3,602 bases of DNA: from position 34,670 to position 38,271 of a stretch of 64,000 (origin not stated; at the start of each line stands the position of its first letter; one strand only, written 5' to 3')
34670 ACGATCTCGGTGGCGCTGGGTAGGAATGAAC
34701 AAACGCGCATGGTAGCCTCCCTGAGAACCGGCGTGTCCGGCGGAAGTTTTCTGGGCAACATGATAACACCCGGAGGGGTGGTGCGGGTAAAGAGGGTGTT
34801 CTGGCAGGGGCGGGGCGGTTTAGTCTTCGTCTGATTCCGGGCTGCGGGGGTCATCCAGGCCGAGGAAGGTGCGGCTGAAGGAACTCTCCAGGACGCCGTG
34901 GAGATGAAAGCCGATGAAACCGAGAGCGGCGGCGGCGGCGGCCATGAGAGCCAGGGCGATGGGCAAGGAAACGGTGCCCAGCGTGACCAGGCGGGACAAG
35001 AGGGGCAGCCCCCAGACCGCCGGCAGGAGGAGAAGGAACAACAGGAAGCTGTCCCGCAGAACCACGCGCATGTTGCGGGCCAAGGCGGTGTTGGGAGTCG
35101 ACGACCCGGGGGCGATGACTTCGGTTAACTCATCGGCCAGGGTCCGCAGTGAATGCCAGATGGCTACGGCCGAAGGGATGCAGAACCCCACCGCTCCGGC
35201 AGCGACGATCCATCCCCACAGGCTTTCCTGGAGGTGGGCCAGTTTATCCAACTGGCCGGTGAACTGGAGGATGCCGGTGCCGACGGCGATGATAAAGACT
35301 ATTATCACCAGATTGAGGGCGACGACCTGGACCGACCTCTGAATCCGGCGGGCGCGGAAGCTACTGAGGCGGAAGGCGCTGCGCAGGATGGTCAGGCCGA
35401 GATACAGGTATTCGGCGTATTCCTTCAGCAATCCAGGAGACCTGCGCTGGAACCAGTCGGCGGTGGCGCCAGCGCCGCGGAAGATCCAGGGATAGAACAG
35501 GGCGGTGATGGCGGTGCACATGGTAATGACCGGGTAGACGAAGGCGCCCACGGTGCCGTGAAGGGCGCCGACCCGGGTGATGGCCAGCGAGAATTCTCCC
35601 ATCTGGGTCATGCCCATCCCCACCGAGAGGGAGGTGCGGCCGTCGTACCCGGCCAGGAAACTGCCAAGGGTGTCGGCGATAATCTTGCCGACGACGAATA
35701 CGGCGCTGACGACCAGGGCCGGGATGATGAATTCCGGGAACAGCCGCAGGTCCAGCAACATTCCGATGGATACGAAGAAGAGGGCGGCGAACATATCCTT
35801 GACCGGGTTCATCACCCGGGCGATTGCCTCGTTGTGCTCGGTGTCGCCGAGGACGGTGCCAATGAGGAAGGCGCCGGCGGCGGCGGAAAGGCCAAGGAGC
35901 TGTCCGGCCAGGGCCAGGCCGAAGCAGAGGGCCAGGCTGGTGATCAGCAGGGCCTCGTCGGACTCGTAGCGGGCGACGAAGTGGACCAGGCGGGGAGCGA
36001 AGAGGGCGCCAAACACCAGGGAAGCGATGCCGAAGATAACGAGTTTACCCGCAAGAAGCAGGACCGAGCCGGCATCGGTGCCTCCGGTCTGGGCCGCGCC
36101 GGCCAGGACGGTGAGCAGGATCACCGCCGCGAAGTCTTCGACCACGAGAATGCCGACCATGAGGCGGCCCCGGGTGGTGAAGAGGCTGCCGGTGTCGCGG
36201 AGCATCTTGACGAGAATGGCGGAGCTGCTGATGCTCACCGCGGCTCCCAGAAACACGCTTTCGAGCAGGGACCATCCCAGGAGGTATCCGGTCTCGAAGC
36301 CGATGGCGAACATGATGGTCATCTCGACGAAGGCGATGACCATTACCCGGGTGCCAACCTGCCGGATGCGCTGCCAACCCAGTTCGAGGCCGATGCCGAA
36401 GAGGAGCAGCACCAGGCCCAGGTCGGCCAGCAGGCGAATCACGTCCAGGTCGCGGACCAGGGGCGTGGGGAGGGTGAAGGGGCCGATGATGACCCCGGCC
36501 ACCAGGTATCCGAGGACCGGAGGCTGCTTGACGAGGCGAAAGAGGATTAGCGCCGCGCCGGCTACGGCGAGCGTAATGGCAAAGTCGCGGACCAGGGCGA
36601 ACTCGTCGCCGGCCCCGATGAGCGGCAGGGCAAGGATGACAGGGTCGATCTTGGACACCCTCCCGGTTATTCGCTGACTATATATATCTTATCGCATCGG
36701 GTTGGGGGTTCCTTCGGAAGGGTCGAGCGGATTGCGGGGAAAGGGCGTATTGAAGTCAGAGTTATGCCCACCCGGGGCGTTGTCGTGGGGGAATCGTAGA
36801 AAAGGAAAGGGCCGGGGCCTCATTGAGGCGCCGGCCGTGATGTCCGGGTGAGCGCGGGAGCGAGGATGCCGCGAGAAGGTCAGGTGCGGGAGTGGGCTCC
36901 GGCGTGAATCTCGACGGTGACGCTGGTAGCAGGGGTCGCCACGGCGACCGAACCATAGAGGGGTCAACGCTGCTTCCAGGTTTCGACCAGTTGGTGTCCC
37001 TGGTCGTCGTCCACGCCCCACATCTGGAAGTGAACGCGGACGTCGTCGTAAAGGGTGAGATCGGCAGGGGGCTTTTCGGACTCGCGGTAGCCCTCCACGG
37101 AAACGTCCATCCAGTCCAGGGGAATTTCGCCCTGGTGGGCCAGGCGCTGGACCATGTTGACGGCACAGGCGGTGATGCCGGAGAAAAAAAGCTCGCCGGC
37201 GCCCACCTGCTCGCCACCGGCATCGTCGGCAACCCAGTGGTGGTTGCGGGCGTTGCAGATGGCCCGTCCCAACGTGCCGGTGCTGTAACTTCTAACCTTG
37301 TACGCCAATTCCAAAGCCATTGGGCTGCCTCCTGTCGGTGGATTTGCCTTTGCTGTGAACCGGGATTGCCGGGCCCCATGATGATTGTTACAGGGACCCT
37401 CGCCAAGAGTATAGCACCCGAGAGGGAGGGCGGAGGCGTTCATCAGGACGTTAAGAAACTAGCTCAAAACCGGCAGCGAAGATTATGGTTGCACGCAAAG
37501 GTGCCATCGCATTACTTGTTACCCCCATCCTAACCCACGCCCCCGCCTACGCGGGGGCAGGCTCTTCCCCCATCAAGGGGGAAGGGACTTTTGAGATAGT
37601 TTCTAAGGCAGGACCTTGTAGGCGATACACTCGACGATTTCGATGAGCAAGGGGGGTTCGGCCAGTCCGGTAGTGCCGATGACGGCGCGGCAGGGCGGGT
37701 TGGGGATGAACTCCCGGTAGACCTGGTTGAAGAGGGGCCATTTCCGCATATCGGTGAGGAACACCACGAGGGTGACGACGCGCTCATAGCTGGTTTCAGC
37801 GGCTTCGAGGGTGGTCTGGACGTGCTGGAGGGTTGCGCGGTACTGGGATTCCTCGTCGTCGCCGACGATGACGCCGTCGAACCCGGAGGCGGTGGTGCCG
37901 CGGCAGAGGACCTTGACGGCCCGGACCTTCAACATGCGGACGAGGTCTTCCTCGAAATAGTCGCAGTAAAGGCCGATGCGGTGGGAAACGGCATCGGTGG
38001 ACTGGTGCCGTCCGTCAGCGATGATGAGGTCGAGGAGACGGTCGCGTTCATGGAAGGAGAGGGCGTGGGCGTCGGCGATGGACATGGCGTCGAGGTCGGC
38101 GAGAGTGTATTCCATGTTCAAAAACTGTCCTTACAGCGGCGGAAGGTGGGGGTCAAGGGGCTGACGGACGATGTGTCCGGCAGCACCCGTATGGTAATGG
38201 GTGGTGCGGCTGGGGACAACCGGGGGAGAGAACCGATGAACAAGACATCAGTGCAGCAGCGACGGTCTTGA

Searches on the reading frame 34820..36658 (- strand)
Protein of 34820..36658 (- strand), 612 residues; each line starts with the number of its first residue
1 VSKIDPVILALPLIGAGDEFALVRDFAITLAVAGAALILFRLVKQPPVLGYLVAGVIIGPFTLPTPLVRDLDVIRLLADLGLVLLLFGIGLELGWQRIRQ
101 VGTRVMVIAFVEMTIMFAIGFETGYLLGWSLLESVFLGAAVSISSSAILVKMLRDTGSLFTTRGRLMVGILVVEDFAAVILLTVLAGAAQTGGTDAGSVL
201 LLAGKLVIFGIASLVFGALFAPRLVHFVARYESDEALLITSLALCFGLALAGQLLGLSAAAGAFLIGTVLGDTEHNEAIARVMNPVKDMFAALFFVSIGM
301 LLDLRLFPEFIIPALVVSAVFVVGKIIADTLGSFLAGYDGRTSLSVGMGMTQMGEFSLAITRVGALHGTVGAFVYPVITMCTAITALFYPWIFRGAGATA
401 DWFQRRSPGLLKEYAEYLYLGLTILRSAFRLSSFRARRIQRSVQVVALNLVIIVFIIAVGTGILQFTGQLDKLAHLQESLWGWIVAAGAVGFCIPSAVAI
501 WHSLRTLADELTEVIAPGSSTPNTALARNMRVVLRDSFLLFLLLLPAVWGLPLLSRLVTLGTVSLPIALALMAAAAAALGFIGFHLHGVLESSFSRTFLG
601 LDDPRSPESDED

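Call 49: search_protein_families(library=pfam, proteins=[window:34820-36658:-], max_evalue=0.001)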
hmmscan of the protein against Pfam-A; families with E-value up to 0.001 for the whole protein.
window:34820-36658:- (612 aa): 2 families
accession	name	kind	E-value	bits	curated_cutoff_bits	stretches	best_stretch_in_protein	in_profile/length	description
PF00999.27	Na_H_Exchanger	-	7.3e-58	196.7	26.2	1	31-388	5-364/375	Sodium/hydrogen exchanger, transmembrane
PF06826.17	Asp-Al_Ex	-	9.6e-05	22.7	27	1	49-131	27-113/167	Predicted Permease Membrane Region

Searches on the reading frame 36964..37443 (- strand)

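Call 49: search_protein_families(library=pfam, proteins=[window:36964-37443:-], max_evalue=0.001)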
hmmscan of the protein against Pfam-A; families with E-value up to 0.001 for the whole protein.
window:36964-37443:- (159 aa): 1 family
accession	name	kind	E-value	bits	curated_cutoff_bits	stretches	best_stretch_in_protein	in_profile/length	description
PF02566.24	OsmC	-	4.4e-05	24.3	27.5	1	79-154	5-79/100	OsmC-like protein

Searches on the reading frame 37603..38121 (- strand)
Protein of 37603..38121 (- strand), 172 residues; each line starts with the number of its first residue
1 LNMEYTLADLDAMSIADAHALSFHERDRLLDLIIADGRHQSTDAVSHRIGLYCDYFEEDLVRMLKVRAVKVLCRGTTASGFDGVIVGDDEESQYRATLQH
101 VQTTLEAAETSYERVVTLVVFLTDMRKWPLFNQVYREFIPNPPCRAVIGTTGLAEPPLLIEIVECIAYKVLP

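Call 49: search_protein_families(library=pfam, proteins=[window:37603-38121:-], max_evalue=0.001)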
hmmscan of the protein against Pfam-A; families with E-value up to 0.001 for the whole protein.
window:37603-38121:- (172 aa): 1 family
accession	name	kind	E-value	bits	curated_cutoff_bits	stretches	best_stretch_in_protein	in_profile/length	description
PF01042.26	Ribonuc_L-PSP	-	9.9e-16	58.3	27.3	1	72-168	22-120/121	Endoribonuclease L-PSP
